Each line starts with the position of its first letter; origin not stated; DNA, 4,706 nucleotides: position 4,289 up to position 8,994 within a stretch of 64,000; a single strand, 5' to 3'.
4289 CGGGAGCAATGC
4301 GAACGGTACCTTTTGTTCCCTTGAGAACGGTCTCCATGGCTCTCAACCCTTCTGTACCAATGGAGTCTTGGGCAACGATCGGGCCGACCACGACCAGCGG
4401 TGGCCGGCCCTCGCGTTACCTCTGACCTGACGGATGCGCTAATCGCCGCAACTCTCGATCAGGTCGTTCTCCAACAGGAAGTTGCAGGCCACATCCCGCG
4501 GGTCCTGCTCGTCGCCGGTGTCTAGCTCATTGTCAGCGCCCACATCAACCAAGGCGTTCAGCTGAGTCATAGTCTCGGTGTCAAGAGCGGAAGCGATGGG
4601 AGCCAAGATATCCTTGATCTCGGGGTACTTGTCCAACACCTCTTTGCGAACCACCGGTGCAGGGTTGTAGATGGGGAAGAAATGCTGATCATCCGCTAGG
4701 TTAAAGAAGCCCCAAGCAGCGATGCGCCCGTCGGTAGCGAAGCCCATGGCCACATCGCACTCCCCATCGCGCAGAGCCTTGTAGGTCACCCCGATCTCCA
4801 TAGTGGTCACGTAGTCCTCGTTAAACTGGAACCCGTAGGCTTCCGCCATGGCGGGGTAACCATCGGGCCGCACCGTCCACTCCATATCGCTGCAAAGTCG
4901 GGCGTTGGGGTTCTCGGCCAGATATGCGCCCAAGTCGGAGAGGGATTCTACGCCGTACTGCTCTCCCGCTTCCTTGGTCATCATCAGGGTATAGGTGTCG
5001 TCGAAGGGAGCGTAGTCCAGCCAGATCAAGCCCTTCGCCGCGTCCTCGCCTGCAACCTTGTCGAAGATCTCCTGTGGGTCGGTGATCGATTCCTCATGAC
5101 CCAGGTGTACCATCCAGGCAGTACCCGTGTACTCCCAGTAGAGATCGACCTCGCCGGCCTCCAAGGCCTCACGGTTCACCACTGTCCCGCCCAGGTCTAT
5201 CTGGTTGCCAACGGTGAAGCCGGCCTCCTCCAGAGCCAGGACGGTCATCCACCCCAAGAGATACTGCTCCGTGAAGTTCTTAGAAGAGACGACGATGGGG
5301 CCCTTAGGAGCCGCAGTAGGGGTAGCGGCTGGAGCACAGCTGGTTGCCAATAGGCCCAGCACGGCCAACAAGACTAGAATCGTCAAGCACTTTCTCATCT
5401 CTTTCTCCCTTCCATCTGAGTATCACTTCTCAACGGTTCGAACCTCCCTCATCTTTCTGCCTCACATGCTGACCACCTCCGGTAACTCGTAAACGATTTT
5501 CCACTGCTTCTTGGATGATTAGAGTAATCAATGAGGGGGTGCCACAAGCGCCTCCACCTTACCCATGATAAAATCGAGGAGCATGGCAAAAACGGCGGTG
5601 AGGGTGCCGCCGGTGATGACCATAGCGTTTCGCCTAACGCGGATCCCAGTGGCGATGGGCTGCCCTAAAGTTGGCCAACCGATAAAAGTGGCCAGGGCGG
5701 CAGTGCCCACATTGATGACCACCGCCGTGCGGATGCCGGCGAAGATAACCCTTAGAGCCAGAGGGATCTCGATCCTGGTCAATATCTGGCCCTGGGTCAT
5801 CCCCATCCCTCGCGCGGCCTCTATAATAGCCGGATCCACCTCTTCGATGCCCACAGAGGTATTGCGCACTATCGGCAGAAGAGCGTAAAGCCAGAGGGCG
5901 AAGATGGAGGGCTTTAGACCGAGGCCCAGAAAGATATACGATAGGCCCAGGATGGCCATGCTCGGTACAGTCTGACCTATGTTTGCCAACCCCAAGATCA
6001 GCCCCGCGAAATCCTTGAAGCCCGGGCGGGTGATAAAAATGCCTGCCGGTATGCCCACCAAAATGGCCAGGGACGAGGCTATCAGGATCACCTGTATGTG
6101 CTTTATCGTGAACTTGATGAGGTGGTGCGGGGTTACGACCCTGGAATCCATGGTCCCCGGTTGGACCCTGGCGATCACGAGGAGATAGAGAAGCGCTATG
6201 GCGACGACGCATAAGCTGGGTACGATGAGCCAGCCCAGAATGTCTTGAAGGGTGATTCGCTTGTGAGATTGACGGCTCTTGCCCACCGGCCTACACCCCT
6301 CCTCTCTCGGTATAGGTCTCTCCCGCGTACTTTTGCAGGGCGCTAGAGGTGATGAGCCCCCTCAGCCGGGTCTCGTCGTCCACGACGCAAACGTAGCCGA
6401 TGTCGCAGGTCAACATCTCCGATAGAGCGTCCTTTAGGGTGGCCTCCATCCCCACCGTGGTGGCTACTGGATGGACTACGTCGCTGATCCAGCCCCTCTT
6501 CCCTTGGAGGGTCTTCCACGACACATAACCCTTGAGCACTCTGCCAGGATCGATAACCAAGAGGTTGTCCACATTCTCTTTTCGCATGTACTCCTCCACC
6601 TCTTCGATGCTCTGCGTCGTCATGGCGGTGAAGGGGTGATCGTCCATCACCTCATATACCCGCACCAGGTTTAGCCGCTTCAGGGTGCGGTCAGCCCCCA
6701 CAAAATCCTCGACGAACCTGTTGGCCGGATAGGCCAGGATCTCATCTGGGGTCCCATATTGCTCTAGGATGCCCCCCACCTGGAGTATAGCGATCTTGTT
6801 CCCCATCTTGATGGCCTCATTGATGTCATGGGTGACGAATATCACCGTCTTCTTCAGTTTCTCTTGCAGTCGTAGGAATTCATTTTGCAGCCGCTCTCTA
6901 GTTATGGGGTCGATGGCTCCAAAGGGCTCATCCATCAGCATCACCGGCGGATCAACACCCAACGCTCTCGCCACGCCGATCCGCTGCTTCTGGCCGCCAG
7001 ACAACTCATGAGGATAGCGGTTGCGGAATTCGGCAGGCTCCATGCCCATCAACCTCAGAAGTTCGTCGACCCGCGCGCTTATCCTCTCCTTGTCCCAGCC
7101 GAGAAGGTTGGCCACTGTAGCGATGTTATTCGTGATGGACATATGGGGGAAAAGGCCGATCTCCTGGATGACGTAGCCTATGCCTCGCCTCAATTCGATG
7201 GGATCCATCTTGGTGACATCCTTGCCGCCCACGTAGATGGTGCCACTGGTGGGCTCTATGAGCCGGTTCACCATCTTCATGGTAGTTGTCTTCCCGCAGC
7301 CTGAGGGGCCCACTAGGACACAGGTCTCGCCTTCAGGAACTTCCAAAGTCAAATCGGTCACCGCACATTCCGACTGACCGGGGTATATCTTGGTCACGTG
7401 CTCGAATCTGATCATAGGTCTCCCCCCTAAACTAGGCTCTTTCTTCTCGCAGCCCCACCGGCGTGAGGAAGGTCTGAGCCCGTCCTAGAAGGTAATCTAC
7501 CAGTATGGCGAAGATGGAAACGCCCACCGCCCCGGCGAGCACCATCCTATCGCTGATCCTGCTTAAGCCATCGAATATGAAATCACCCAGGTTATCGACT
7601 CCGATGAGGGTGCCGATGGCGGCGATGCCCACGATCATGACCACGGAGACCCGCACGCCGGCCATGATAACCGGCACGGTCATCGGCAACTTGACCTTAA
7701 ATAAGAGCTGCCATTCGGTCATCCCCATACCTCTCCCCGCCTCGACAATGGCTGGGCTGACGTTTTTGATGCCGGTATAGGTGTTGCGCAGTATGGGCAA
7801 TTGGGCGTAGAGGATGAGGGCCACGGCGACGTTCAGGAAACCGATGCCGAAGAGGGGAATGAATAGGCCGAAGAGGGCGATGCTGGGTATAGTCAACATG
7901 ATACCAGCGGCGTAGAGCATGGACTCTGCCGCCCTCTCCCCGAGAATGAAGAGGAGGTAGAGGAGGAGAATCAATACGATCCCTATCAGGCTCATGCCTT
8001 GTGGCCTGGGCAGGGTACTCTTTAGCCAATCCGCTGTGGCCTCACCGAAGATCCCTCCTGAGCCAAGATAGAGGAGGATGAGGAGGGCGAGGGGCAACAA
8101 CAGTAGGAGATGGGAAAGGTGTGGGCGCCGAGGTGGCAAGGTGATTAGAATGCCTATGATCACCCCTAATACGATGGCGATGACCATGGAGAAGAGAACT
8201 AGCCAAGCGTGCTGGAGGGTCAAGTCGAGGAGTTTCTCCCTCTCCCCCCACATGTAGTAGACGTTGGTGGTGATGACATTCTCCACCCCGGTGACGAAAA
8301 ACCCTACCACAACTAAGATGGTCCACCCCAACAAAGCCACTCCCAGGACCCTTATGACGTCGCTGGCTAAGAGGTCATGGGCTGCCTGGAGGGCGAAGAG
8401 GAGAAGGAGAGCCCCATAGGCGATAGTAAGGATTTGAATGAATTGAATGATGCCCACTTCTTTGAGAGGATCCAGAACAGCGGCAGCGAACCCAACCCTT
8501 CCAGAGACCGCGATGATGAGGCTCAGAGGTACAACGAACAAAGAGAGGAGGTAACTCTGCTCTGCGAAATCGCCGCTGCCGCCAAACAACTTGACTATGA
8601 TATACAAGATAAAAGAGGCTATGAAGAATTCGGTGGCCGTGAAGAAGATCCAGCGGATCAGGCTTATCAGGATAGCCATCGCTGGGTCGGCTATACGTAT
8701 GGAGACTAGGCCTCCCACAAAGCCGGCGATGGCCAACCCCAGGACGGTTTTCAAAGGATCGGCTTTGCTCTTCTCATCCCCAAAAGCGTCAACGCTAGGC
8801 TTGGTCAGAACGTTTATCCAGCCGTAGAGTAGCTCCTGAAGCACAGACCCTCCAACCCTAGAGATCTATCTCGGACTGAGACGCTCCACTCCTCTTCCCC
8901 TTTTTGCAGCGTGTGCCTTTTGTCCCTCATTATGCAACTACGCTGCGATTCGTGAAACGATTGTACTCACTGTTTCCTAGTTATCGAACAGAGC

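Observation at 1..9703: Glycine-betaine-type importer physically coupled to a three-component corrinoid demethylation system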

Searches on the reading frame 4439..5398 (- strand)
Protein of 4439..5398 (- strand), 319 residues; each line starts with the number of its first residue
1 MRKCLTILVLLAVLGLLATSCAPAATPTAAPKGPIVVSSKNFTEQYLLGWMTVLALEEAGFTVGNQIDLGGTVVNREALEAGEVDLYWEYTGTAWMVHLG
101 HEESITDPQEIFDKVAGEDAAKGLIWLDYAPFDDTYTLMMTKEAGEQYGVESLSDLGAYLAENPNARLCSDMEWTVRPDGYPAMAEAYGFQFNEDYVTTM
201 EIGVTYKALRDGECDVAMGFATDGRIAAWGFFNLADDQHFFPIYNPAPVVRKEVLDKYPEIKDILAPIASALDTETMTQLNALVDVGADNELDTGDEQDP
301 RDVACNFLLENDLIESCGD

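Call 3: search_protein_families(library=pfam, proteins=[window:4439-5398:-])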
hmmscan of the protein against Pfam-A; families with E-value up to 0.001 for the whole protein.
window:4439-5398:- (319 aa): 1 family
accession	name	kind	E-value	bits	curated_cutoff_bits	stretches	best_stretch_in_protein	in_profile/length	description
PF04069.17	OpuAC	-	6.5e-56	190.2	21.2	1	34-290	2-247/257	Substrate binding domain of ABC-type glycine betaine transport system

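Call 4: search_protein_families(library=ncbifam, proteins=[window:4439-5398:-])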
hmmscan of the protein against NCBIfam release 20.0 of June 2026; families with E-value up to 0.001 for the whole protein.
window:4439-5398:- (319 aa): 1 family
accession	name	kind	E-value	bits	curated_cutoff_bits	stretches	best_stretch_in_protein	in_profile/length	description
NF049931.1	GlyBetbindOsmF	equivalog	1.1e-57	195.3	400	1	34-290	4-267/283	glycine betaine ABC transporter substrate-binding protein OsmF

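Call 23: search_solved_structures(query=window:4439-5398:-, show_alignments=3)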
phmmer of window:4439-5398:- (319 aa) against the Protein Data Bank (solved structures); distinct sequences matched with E-value up to 0.001: 27.
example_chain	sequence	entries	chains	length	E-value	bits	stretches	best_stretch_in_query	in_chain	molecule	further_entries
6uru_A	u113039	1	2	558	5.2e-45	157.3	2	104-314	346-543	iAChSnFR precursor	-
4wep_A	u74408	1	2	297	9.2e-45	156.5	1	33-286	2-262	Putative osmoprotectant uptake system substrate-binding protein OsmF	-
7s7w_A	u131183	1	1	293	6.3e-43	150.5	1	25-314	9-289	iNicSnFR 3.0 Fluorescent Nicotine Sensor precursor binding protein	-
6efr_A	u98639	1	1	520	2.6e-42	148.5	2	104-314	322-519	iNicSnFR 1.0, a genetically encoded nicotine biosensor,Green fluorescent protein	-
6v1r_A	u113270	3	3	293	1.8e-41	145.7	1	25-314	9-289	iAChSnFR Fluorescent Acetylcholine Sensor V9 precursor binding protein | iAchSnFR Fluorescent Acetylcholine Sensor precursor binding protein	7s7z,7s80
7s7x_A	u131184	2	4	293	2.5e-41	145.2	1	25-314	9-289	iNicSnFR 4.0 Fluorescent Nicotine Sensor precursor binding protein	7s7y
4nd9_A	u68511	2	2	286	6.1e-41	144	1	32-290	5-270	ABC transporter, substrate binding protein (Proline/glycine/betaine)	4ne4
5teu_A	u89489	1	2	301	1.4e-40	142.7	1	34-289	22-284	Substrate-binding region of ABC-type glycine betaine transport system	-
5uve_A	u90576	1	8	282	1.9e-40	142.4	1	34-289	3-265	Substrate-binding region of ABC-type glycine betaine transport system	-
7s7t_A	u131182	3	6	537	2.1e-38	135.6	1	102-314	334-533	iNicSnFR 3.0 Fluorescent Nicotine Sensor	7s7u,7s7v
1sw2_A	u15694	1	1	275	3e-38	135.1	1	35-314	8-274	osmoprotection protein (proX)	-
1sw1_A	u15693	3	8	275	3e-38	135.1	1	35-314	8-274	osmoprotection protein (proX)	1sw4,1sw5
3mam_A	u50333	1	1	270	7.5e-37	130.5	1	35-314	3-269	Osmoprotection protein (ProX)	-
8dp6_A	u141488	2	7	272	9.3e-37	130.2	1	31-286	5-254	Osmoprotection protein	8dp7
6eyg_A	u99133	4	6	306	1e-36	130.1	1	2-286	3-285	Osmotically activated L-carnitine/choline ABC transporter substrate-binding protein OpuCC | Choline binding protein OpuBC | Choline-binding protein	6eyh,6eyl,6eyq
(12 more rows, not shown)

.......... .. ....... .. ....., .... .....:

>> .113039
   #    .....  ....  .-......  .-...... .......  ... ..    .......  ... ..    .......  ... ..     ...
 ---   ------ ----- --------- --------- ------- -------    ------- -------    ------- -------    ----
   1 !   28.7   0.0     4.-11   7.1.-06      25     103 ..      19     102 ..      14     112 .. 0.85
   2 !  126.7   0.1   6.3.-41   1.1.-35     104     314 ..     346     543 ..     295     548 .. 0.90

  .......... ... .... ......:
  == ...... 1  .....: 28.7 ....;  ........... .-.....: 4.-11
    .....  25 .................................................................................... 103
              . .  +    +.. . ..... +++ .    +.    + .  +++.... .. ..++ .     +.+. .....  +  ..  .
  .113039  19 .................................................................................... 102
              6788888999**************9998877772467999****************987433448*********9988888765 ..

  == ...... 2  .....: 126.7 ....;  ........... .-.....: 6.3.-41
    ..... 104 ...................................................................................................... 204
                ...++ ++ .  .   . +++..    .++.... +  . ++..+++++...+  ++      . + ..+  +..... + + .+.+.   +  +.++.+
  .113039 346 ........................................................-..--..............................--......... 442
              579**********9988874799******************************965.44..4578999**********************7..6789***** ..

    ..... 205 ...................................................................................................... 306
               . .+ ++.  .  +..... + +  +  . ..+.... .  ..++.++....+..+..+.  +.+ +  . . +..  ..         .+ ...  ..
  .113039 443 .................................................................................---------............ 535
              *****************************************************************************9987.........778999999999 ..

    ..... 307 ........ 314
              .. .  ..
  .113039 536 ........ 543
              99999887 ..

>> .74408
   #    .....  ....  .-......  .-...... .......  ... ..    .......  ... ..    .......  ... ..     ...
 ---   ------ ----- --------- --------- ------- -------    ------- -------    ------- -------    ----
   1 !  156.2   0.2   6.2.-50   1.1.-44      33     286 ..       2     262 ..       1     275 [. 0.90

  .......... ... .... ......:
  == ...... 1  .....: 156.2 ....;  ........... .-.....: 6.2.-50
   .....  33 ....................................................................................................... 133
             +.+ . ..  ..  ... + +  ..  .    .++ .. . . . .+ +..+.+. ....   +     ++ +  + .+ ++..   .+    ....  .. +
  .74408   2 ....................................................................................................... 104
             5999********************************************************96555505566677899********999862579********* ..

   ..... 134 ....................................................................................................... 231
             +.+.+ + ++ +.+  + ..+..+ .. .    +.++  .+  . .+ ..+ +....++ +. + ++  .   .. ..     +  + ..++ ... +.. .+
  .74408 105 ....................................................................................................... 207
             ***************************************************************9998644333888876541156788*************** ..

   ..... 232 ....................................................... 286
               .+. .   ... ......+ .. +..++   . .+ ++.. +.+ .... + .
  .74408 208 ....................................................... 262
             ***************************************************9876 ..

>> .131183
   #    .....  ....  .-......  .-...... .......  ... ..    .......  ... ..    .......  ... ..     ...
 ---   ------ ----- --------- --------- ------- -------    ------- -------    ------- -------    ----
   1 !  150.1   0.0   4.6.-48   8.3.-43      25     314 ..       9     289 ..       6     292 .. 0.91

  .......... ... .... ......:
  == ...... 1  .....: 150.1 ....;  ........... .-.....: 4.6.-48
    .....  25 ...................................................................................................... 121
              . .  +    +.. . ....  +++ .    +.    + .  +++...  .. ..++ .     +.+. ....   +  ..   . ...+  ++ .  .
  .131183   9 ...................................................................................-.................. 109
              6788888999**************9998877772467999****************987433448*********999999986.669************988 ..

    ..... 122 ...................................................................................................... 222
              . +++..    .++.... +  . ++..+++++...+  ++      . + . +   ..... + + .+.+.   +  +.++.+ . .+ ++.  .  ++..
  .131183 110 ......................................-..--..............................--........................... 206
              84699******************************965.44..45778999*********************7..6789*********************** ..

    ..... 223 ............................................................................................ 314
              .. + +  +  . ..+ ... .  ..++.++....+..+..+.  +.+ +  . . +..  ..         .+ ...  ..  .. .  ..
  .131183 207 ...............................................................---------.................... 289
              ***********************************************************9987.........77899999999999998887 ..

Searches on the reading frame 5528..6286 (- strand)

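Call 3: search_protein_families(library=pfam, proteins=[window:5528-6286:-])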
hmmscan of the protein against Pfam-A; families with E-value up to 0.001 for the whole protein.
window:5528-6286:- (252 aa): 1 family
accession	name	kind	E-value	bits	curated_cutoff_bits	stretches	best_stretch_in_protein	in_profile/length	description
PF00528.27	BPD_transp_1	-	4e-21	76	26.4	1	78-245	1-179/184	Binding-protein-dependent transport system inner membrane component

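Call 4: search_protein_families(library=ncbifam, proteins=[window:5528-6286:-])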
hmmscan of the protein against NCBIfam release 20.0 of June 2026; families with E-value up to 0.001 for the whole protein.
window:5528-6286:- (252 aa): 16 families
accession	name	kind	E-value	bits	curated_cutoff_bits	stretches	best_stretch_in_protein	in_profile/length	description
TIGR03416.1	ABC_choXWV_perm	equivalog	7e-22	78.2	363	1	50-240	78-266/267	choline ABC transporter permease subunit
NF008196.0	PRK10952.1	equivalog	3.9e-17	62.1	439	1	64-241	150-325/356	glycine betaine/L-proline ABC transporter permease ProW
NF040733.1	ABC_perm_U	equivalog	1.6e-14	54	295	1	55-241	53-238/251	ABC transporter permease subunit SaoP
NF007545.0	PRK10160.1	equivalog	1.4e-09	37.7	342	1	32-244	59-263/275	taurine ABC transporter permease TauC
TIGR01183.1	ntrB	equivalog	1.9e-09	37.5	209.05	1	58-192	17-149/202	nitrate ABC transporter permease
NF007047.0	PRK09500.1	equivalog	2.6e-07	30.5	326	1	50-205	50-209/257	spermidine/putrescine ABC transporter permease PotC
NF008470.0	PRK11365.1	equivalog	3.3e-07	30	347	1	69-201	75-201/263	aliphatic sulfonate ABC transporter permease SsuC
TIGR00974.1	3a0107s02c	equivalog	7.2e-05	22.1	193.45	1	57-189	53-194/272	phosphate ABC transporter permease PstA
TIGR02141.1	modB_ABC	equivalog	0.0001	22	182.6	1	104-194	63-150/208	molybdate ABC transporter permease subunit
NF007044.0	PRK09497.1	equivalog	0.00012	21.7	348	1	133-204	158-230/285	spermidine/putrescine ABC transporter permease PotB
TIGR01097.1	PhnE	equivalog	0.00017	21.1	216.7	1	53-244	54-247/252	phosphonate ABC transporter, permease protein PhnE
NF008049.0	PRK10782.1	subfamily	0.00019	21.2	212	1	61-227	14-192/217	methionine ABC transporter permease MetI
NF011680.0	PRK15100.1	equivalog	0.00023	21.1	300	1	146-209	110-173/222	cystine ABC transporter permease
TIGR01581.1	Mo_ABC_porter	hypoth_equivalog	0.00051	19.6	210.3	1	102-194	84-173/225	ABC transporter permease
NF006939.0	PRK09421.1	equivalog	0.00079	18.9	262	1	103-194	77-163/230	molybdate ABC transporter permease subunit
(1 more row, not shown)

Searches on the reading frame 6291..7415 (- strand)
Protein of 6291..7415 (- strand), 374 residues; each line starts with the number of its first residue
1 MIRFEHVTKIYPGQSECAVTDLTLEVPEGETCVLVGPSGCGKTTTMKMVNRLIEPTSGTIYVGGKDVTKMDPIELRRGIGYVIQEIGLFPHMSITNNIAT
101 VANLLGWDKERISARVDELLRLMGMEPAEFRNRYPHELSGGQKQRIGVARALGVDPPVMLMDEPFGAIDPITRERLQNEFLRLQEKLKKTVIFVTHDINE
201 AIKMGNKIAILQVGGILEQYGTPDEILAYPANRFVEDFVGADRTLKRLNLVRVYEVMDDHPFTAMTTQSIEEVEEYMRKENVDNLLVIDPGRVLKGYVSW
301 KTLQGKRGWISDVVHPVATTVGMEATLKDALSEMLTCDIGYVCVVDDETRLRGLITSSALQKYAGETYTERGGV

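Call 3: search_protein_families(library=pfam, proteins=[window:6291-7415:-])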
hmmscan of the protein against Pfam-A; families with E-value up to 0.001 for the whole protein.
window:6291-7415:- (374 aa): 4 families
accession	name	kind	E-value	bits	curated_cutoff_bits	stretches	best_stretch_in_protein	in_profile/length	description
PF00005.33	ABC_tran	-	4.4e-34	118.5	25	1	20-165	2-136/137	ABC transporter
PF00571.33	CBS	-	4.1e-14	53.1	24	2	253-302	1-50/57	CBS domain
PF13304.12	AAA_21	-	1.5e-06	29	27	0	131-198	231-300/304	AAA domain, putative AbiEii toxin, Type IV TA system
PF00004.35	AAA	-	0.00033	21.6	21.2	0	33-195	2-108/131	ATPase family associated with various cellular activities (AAA)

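Call 4: search_protein_families(library=ncbifam, proteins=[window:6291-7415:-])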
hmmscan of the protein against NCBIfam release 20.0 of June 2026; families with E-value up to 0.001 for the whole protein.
window:6291-7415:- (374 aa): 197 families (the best 25 are shown)
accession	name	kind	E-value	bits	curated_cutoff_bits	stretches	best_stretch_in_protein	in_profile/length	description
TIGR01186.1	proV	subfamily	1.6e-113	379.5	326.6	1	16-361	6-354/363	betaine/proline/choline family ABC transporter ATP-binding protein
TIGR03415.1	ABC_choXWV_ATP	equivalog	9.7e-68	228.8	483.75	1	18-357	39-372/382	choline ABC transporter ATP-binding protein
TIGR03265.1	PhnT2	equivalog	1.5e-67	228.3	457.7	1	15-307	16-305/353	putative 2-aminoethylphosphonate ABC transporter ATP-binding protein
TIGR00968.1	3a0106s01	subfamily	2.2e-65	220.5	342.75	1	5-244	4-236/237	sulfate ABC transporter ATP-binding protein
NF008653.0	PRK11650.1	subfamily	1.3e-63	215.3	432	1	2-292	4-284/357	sn-glycerol-3-phosphate ABC transporter ATP-binding protein UgpC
TIGR01187.1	potA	subfamily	1.4e-63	214.9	355.6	1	34-252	1-214/325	polyamine ABC transporter ATP-binding protein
NF006987.0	PRK09452.1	equivalog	3.8e-63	213.4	482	1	2-286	18-291/378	spermidine/putrescine ABC transporter ATP-binding protein PotA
NF040840.2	tungstate_WtpC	equivalog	4.8e-62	210.2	440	1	1-246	1-238/347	tungstate ABC transporter ATP-binding protein WtpC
NF043075.1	MMSYN1_0197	equivalog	1.7e-61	208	550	1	2-283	3-279/341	spermidine/putrescine ABC transporter ATP-binding protein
NF007480.0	PRK10070.1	equivalog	7.8e-58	196.2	444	1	18-239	43-265/400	glycine betaine/L-proline ABC transporter ATP-binding protein ProV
NF008233.0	PRK11000.1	equivalog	1.8e-57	194.9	568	1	4-244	6-239/369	maltose/maltodextrin ABC transporter ATP-binding protein MalK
NF008105.0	PRK10851.1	equivalog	3.5e-57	193.8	502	1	4-246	5-244/362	sulfate/thiosulfate ABC transporter ATP-binding protein CysA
NF040933.2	ABC_arch_GlcV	equivalog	3.4e-56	190.7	450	1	2-247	3-250/357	glucose ABC transporter ATP-binding protein GlcV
TIGR03258.1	PhnT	equivalog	3.3e-55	187.6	499.15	1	2-247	9-248/359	2-aminoethylphosphonate ABC transport system ATP-binding subunit PhnT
NF008621.0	PRK11607.1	equivalog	3.8e-55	187.2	613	1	5-243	23-254/377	putrescine ABC transporter ATP-binding subunit PotG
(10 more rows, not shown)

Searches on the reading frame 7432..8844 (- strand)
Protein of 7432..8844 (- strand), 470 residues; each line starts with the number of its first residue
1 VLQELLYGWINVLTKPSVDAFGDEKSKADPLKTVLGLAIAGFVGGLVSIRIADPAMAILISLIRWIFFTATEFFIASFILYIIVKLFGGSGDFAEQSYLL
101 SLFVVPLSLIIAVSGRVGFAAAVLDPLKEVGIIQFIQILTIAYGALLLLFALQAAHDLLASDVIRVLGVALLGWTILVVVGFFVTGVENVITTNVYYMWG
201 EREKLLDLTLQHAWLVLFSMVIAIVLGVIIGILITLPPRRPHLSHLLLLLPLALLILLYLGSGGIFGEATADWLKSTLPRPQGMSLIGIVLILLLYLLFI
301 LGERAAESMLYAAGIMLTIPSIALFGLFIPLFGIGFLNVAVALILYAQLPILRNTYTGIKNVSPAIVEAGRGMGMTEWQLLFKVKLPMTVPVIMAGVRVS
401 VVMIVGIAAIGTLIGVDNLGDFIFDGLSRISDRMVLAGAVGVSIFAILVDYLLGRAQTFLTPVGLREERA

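Call 3: search_protein_families(library=pfam, proteins=[window:7432-8844:-])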
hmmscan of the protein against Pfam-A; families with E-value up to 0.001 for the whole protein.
window:7432-8844:- (470 aa): 1 family
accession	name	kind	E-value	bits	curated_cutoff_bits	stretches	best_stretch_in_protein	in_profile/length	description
PF00528.27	BPD_transp_1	-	8.9e-16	58.6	26.4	1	313-453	24-175/184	Binding-protein-dependent transport system inner membrane component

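Call 4: search_protein_families(library=ncbifam, proteins=[window:7432-8844:-])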
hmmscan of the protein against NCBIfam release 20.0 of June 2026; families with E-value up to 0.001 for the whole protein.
window:7432-8844:- (470 aa): 9 families
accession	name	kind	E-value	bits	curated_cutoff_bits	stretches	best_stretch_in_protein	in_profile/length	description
NF008196.0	PRK10952.1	equivalog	6.5e-21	74.5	439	1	286-452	158-324/356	glycine betaine/L-proline ABC transporter permease ProW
TIGR03416.1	ABC_choXWV_perm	equivalog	7.7e-17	61.6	363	1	313-452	127-266/267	choline ABC transporter permease subunit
NF008470.0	PRK11365.1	equivalog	2.2e-09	37.1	347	1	288-405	76-193/263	aliphatic sulfonate ABC transporter permease SsuC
TIGR01183.1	ntrB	equivalog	1.1e-06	28.5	209.05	1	316-452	61-198/202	nitrate ABC transporter permease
NF007545.0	PRK10160.1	equivalog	8.6e-06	25.4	342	1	317-462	123-269/275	taurine ABC transporter permease TauC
NF040733.1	ABC_perm_U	equivalog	2.6e-05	23.8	295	1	287-439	71-224/251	ABC transporter permease subunit SaoP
TIGR00974.1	3a0107s02c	equivalog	2.6e-05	23.5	193.45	1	314-409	99-202/272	phosphate ABC transporter permease PstA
NF007047.0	PRK09500.1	equivalog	4.2e-05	23.3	326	1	285-403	75-195/257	spermidine/putrescine ABC transporter permease PotC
NF008049.0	PRK10782.1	subfamily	0.00038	20.2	212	1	314-423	61-176/217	methionine ABC transporter permease MetI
